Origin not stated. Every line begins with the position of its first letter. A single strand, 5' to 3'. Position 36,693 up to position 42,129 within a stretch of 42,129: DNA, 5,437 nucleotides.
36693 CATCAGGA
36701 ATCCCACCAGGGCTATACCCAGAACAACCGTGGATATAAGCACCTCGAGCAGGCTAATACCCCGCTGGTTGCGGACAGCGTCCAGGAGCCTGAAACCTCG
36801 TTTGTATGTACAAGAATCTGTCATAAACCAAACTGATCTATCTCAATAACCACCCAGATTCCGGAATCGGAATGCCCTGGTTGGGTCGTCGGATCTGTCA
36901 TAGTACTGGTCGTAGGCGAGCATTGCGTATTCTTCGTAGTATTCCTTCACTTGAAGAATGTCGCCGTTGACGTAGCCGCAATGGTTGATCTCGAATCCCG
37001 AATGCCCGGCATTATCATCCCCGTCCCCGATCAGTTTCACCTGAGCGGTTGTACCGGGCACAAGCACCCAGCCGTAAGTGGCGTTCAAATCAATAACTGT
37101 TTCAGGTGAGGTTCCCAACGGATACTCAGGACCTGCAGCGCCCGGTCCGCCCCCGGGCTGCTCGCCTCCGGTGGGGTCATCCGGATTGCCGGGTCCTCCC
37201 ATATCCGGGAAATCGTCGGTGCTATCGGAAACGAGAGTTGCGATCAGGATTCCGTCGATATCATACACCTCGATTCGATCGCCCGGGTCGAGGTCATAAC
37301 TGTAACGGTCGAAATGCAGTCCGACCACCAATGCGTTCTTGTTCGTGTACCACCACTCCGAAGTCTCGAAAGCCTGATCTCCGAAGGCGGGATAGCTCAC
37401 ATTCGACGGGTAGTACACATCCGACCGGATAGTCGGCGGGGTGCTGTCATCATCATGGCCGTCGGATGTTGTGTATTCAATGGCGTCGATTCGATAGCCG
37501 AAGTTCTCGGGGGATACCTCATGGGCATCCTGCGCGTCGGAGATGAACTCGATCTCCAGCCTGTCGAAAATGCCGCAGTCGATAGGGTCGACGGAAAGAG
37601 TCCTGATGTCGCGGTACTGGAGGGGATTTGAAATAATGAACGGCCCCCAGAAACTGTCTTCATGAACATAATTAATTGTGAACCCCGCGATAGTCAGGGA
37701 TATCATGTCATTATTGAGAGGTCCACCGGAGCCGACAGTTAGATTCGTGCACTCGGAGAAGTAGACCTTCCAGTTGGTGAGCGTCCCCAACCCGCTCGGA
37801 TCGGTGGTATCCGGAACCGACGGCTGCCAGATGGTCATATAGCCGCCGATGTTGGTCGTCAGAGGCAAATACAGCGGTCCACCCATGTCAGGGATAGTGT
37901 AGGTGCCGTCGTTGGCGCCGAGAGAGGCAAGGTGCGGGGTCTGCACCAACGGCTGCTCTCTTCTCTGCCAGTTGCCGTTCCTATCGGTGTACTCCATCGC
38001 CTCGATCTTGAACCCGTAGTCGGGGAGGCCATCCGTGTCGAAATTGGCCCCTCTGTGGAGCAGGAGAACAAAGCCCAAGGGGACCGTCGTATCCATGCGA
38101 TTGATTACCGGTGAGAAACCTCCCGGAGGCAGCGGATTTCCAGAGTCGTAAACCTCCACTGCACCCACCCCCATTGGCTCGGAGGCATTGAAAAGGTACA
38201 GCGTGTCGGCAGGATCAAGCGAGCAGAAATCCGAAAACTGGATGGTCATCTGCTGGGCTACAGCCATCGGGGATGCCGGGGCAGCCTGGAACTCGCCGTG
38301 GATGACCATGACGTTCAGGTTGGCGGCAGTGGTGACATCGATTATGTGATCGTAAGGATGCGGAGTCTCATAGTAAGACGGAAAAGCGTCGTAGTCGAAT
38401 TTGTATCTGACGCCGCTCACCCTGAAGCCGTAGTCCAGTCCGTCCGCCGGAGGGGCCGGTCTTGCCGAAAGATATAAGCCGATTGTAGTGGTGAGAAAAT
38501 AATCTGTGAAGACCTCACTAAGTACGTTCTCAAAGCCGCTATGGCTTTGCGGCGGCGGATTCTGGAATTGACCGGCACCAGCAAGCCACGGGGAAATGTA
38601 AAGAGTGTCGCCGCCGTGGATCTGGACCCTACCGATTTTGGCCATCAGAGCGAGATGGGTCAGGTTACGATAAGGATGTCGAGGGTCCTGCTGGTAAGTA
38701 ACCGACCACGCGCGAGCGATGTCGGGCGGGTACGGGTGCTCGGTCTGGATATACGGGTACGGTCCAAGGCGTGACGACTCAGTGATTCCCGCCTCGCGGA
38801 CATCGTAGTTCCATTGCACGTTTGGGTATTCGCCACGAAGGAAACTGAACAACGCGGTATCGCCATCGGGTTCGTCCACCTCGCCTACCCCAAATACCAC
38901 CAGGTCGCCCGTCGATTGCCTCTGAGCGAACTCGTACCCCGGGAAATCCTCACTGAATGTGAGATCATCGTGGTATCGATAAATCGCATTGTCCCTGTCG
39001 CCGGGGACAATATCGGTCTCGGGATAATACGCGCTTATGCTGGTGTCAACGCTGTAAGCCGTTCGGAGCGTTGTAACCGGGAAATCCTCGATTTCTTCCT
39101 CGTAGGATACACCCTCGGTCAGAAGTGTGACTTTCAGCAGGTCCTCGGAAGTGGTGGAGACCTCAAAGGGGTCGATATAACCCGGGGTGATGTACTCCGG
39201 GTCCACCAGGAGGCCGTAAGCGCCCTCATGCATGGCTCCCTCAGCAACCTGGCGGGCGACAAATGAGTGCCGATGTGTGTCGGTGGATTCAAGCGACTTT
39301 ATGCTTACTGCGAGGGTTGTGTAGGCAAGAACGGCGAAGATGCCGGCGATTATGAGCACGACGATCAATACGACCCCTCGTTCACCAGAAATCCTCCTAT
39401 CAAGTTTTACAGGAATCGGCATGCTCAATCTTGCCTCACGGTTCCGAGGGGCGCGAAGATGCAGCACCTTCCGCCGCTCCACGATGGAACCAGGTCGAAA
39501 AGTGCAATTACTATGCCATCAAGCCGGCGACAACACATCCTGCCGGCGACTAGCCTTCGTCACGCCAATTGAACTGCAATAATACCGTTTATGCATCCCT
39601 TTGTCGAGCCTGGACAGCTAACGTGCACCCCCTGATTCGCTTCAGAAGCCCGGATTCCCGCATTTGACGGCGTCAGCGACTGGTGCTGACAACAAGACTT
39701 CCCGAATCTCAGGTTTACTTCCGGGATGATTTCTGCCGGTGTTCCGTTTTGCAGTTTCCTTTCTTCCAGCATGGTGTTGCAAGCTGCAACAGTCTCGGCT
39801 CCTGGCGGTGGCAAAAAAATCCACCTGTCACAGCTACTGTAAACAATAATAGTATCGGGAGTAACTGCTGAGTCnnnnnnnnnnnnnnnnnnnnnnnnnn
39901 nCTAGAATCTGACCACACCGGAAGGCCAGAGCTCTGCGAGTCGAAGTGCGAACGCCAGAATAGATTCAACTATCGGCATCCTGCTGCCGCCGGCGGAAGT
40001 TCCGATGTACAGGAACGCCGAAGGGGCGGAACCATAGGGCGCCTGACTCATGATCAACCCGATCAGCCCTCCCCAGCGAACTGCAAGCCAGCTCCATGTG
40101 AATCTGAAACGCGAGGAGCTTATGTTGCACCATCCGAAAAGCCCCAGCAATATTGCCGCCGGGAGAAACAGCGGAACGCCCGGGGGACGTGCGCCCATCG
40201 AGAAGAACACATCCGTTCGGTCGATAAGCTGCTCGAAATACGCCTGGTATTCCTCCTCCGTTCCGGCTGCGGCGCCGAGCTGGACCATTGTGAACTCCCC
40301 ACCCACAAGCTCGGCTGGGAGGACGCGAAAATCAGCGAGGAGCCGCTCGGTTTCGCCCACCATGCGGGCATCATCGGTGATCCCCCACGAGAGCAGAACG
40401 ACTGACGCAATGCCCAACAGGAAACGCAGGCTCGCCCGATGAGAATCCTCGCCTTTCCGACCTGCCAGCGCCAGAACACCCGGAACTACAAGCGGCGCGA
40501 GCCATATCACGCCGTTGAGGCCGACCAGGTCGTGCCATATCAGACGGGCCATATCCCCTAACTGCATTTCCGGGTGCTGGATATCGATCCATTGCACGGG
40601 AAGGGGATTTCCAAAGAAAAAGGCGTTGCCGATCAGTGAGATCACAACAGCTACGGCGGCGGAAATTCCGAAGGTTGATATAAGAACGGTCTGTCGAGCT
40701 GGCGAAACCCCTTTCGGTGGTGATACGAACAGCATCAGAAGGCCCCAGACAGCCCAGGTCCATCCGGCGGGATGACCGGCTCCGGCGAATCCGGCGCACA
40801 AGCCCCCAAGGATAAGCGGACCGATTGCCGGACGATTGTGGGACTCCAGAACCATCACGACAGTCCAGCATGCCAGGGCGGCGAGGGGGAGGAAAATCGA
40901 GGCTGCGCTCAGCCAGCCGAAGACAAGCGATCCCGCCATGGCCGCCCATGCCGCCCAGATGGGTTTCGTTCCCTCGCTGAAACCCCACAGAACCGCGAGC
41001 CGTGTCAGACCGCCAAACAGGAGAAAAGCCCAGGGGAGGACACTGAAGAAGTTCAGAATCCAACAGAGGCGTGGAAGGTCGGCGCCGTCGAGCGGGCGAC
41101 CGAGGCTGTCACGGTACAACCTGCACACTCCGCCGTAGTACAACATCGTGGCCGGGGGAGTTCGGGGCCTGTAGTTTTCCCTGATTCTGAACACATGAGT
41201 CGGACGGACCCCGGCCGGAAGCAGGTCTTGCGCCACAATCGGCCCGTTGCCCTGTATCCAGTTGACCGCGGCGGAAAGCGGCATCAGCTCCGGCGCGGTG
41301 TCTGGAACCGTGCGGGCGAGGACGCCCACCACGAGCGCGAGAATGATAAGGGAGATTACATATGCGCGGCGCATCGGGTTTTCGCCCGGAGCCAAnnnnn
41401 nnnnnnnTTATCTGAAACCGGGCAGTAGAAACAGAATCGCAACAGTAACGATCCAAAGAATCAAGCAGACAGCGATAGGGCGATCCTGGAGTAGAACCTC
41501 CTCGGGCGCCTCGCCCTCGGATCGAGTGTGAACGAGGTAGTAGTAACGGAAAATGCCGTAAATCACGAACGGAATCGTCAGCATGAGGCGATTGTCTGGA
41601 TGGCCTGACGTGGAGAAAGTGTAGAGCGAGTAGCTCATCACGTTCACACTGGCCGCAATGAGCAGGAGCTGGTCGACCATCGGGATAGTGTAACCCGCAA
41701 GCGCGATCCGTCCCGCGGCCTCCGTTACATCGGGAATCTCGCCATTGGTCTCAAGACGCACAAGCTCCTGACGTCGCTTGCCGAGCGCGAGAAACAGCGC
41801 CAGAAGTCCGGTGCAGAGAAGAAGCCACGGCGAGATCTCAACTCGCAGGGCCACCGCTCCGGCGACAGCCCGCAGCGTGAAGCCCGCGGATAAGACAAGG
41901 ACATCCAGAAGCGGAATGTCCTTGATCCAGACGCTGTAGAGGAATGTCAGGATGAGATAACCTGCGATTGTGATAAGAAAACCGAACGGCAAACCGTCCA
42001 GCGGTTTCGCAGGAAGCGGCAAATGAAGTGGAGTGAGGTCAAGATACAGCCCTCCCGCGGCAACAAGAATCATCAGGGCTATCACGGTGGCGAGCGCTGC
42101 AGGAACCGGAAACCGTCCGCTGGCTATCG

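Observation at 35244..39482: Giant minor pilins built from CUB-like beta-sandwich modules, with no PilY1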

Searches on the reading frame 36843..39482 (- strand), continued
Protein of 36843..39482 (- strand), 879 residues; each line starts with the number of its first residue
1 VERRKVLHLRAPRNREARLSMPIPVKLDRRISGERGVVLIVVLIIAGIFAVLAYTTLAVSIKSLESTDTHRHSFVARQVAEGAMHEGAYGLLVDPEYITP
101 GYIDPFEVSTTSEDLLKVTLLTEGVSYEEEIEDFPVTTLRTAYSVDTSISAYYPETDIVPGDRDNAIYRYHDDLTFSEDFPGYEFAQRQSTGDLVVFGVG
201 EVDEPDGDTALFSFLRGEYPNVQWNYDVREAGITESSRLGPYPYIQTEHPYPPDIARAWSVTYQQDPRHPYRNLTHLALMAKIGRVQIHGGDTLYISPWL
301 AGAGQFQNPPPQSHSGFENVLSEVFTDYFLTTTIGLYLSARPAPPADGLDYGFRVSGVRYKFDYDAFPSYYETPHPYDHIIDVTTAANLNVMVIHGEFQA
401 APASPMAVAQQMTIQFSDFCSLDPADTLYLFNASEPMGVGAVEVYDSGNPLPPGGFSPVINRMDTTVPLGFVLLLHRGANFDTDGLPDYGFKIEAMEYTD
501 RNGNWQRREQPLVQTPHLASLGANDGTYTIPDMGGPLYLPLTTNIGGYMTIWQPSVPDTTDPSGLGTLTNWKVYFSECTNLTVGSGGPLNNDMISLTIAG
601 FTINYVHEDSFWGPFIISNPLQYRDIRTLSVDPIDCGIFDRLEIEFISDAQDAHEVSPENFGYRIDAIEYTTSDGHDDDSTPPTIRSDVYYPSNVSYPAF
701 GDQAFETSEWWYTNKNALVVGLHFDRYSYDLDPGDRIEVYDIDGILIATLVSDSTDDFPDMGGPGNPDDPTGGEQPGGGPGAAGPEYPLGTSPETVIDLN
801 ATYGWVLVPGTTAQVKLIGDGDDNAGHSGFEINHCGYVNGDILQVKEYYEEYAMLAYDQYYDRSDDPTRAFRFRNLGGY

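Call 43: search_protein_families(library=pfam, proteins=[P0070, P0071, P0074, P0059, P0060, P0067, P0068, P0078, P0091, P0088], max_evalue=0.01)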
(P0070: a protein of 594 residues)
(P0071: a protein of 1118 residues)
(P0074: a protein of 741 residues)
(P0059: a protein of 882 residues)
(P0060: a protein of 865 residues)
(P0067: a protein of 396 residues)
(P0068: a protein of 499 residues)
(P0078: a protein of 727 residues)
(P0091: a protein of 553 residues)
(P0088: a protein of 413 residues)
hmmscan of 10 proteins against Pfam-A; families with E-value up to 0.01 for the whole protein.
P0070 (594 aa): 1 family
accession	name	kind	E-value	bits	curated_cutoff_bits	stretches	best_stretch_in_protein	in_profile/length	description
PF14627.12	DUF4453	-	0.0076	16.8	26.1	0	290-314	64-88/109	Domain of unknown function (DUF4453)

P0071 (1118 aa): 7 families
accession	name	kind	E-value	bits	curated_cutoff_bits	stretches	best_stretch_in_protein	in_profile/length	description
PF13365.12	Trypsin_2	-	2.4e-12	48.2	27.6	1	52-209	2-144/144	Trypsin-like peptidase domain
PF13620.12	CarboxypepD_reg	-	2.1e-05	25.2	32.3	1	266-323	3-60/82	Carboxypeptidase regulatory-like domain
PF25301.1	CUT_C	-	6.2e-05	23.2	30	0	722-783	27-88/125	Cuticlin C-terminal domain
PF22708.2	S1CSD-TOTE-1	-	0.0001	22.1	27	0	874-897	35-58/65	S1/CSD-like domain 1 of the TOTE conflict systems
PF21656.2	DUF6859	-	0.00028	21.3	27.1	0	745-777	15-47/96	Domain of unknown function (DUF6859)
PF13715.12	CarbopepD_reg_2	-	0.00036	21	32.2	1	267-329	3-62/88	CarboxypepD_reg-like domain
PF14772.11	NYD-SP28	-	0.0089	16.5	22.1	0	951-976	58-83/102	Sperm tail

P0074 (741 aa): 6 families
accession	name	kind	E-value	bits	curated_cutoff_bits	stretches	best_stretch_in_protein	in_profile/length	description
PF00431.26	CUB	-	5.8e-14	52.8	21.4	0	128-231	1-108/110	CUB domain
PF13240.11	Zn_Ribbon_1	-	2.3e-07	30.8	25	1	719-740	2-23/23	zinc-ribbon domain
PF24463.1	DUF7577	-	8.7e-06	25.7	28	1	717-740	3-26/27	Domain of unknown function (DUF7577)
PF12773.13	DZR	-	3.4e-05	24.3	27.3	1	719-740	1-22/45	Double zinc ribbon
PF13248.11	Zn_ribbon_3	-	0.00029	20.6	27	1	717-740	3-26/26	zinc-ribbon domain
PF17032.10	Zn_ribbon_15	-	0.0093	17.2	28.9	0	711-737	47-73/73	zinc-ribbon family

P0059 (882 aa): 0 families

P0060 (865 aa): 0 families

P0067 (396 aa): 1 family
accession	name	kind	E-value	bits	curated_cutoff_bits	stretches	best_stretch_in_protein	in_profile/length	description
PF23981.1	DUF7305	-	1.2e-05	25.7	27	1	273-337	74-139/185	Domain of unknown function (DUF7305)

P0068 (499 aa): 2 families
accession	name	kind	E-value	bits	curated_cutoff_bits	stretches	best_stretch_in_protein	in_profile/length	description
PF23981.1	DUF7305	-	1.2e-15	58.4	27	1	371-480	69-182/185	Domain of unknown function (DUF7305)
PF04519.19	Bactofilin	-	0.0096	16.6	27.9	1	167-258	14-96/98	Polymer-forming cytoskeletal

P0078 (727 aa): 2 families
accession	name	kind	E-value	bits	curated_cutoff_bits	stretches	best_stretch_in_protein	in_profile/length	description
PF04519.19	Bactofilin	-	2.4e-13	50.6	27.9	3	248-331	6-82/98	Polymer-forming cytoskeletal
PF23981.1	DUF7305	-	5.5e-12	46.4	27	1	563-703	53-182/185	Domain of unknown function (DUF7305)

P0091 (553 aa): 2 families
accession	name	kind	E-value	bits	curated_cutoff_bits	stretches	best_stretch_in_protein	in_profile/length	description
PF23981.1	DUF7305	-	1.9e-17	64.2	27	2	342-456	56-167/185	Domain of unknown function (DUF7305)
PF14341.11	PilX_N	-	6.5e-09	36.1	25.5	1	18-67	1-50/51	PilX N-terminal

P0088 (413 aa): 3 families
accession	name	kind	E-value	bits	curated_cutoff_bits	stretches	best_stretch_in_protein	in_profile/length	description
PF23981.1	DUF7305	-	9.5e-17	61.9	27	1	258-387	52-182/185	Domain of unknown function (DUF7305)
PF20597.4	pAdhesive_15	-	5.2e-08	33.6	23.8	1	151-379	41-250/254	Putative Ice-binding-like adhesive domain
PF14341.11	PilX_N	-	3.3e-06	27.4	25.5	1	15-63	1-49/51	PilX N-terminal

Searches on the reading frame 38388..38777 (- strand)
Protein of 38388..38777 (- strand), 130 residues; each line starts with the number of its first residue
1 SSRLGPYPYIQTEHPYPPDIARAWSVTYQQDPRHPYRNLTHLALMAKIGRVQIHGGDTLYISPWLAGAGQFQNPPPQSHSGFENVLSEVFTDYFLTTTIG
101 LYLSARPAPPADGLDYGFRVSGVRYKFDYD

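Call 23: search_solved_structures(query=A3, max_evalue=10, show_alignments=2)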
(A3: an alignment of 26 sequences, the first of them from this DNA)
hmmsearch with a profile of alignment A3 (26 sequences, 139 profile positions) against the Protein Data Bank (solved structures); distinct sequences matched with E-value up to 10: 1.
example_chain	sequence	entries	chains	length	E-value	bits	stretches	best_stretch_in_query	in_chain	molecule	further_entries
9esi_n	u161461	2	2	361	0.49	13.9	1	44-98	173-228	Uncharacterized protein C17A2.08c | Uncharacterized protein C17A2.08c (PAXBP1)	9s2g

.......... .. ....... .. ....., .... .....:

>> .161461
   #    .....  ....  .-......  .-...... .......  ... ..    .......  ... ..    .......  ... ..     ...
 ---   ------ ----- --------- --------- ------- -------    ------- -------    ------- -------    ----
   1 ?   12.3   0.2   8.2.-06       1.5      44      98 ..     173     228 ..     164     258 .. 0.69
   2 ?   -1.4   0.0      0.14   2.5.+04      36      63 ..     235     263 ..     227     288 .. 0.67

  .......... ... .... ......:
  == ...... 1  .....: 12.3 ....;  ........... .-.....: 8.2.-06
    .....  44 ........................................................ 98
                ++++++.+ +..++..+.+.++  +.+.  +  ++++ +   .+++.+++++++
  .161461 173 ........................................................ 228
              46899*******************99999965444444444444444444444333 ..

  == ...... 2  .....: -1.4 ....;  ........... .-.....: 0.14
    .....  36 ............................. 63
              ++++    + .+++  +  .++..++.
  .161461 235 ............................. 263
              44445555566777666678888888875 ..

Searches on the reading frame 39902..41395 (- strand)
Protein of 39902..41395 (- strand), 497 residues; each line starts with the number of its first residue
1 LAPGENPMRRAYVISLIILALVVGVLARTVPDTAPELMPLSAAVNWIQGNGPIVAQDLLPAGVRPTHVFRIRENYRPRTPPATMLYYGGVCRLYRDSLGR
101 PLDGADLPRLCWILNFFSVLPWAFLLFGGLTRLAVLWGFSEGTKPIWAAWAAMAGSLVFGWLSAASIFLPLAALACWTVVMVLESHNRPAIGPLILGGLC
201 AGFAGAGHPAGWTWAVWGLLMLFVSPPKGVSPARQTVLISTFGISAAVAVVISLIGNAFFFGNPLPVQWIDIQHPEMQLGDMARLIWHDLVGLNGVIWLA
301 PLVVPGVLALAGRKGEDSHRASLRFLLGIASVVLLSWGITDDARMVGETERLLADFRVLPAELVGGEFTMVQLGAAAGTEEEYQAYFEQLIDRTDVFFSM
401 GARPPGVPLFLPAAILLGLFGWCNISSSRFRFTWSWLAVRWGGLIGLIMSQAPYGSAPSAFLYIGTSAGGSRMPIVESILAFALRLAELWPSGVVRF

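Call 5: search_protein_families(library=pfam, proteins=[window:39902-41395:-], max_evalue=0.01)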
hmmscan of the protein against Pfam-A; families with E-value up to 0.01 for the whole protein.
window:39902-41395:- (497 aa): 0 families

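Call 36: search_protein_families(library=ncbifam, proteins=[window:39902-41395:-], max_evalue=0.1)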
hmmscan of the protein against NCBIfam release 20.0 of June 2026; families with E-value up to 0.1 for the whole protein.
window:39902-41395:- (497 aa): 1 family
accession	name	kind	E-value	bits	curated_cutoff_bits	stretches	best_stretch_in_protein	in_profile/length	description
NF047440.1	LA3751_2_3_fam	subfamily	0.0071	15.2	200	1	238-310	221-297/460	LA_3751/LA_3752 family putative glycosyltransferase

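Call 62: search_solved_structures(query=window:39902-41395:-, max_evalue=10)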
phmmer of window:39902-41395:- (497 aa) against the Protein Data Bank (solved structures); distinct sequences matched with E-value up to 10: 1.
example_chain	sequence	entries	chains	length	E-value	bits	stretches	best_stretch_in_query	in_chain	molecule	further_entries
4nph_A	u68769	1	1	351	1.7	10.5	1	96-113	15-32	Probable secretion system apparatus ATP synthase SsaN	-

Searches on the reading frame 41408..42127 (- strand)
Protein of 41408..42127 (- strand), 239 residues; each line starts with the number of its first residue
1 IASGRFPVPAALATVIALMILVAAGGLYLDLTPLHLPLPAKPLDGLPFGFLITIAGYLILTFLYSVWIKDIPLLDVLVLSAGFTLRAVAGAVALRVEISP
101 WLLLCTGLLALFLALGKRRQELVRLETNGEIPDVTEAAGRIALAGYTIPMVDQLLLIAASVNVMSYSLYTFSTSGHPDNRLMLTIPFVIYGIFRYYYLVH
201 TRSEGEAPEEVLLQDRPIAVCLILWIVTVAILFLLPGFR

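Call 5: search_protein_families(library=pfam, proteins=[window:41408-42085:-], max_evalue=0.01)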
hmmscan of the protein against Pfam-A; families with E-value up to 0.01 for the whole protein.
window:41408-42085:- (225 aa): 1 family
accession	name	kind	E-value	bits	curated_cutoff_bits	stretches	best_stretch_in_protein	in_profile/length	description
PF01040.23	UbiA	-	5.4e-07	29.6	34.2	1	36-99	91-155/250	UbiA prenyltransferase family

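Call 63: search_solved_structures(query=window:41408-42127:-, max_evalue=1)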
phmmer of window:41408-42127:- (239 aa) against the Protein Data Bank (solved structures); distinct sequences matched with E-value up to 1: 3.
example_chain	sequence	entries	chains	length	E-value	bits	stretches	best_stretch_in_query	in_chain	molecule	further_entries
8j8j_D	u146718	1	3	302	1.8e-16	63.8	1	52-230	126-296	Decaprenyl-phosphate phosphoribosyltransferase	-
8j8k_A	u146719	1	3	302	1e-15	61.3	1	51-230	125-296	Decaprenyl-phosphate phosphoribosyltransferase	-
5vip_A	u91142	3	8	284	0.14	15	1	102-175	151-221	MdcE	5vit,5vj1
